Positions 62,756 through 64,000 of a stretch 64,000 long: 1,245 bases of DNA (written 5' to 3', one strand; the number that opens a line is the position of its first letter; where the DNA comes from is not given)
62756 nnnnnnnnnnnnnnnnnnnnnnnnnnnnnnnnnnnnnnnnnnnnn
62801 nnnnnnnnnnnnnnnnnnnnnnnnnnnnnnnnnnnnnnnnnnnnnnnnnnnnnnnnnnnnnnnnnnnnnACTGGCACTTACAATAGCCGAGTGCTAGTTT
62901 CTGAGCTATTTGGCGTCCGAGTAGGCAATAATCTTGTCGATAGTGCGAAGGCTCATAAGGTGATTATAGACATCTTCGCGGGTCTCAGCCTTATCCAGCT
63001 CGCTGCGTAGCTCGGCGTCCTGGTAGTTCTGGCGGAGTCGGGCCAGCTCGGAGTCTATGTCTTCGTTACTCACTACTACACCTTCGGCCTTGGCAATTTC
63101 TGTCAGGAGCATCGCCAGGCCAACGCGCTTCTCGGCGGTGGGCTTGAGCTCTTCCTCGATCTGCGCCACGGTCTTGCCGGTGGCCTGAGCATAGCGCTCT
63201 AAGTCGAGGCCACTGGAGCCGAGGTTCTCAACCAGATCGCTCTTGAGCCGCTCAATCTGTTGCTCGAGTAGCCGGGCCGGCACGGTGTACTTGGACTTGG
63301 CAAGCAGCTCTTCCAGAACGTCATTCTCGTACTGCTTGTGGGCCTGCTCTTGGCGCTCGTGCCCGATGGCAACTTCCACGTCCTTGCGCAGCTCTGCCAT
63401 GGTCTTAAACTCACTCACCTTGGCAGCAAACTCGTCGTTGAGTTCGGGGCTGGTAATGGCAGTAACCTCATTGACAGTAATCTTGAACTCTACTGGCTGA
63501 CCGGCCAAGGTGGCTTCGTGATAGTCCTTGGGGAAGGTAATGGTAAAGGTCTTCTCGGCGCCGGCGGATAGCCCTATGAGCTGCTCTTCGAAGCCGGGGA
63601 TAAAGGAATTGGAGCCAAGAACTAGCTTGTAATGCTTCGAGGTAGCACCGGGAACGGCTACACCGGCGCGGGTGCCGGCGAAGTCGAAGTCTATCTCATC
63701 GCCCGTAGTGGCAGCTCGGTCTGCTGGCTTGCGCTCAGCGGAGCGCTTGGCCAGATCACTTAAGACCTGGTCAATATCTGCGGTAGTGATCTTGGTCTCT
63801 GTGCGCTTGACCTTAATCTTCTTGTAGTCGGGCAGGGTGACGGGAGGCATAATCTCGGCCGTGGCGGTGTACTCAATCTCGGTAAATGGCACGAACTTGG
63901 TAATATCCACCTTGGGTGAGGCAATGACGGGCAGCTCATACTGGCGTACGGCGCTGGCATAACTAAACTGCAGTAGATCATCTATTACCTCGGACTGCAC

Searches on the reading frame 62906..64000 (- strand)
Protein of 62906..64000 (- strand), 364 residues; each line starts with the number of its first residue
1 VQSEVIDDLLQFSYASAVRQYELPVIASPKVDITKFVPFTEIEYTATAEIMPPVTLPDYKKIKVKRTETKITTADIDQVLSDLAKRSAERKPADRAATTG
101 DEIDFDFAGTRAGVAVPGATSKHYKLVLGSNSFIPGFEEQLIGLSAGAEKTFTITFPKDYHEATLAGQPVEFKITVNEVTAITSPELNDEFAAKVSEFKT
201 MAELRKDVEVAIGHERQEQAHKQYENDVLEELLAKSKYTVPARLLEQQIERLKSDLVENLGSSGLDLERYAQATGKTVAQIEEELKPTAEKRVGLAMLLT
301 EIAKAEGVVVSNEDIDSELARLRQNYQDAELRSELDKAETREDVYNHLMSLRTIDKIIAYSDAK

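Call 39: search_protein_families(library=pfam, proteins=[window:62906-64000:-], max_evalue=0.001)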
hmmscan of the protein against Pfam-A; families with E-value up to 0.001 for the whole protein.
window:62906-64000:- (364 aa): 3 families
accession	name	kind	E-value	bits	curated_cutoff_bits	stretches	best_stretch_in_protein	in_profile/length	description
PF05698.19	Trigger_C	-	5.4e-27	95.3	22.7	1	200-358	1-161/162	Bacterial trigger factor protein (TF) C-terminus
PF05697.18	Trigger_N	-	1e-13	52.2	22.2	1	2-82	63-143/144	Bacterial trigger factor protein (TF)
PF00254.34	FKBP_C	-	8.9e-13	48.8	21.1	1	95-176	3-93/94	FKBP-type peptidyl-prolyl cis-trans isomerase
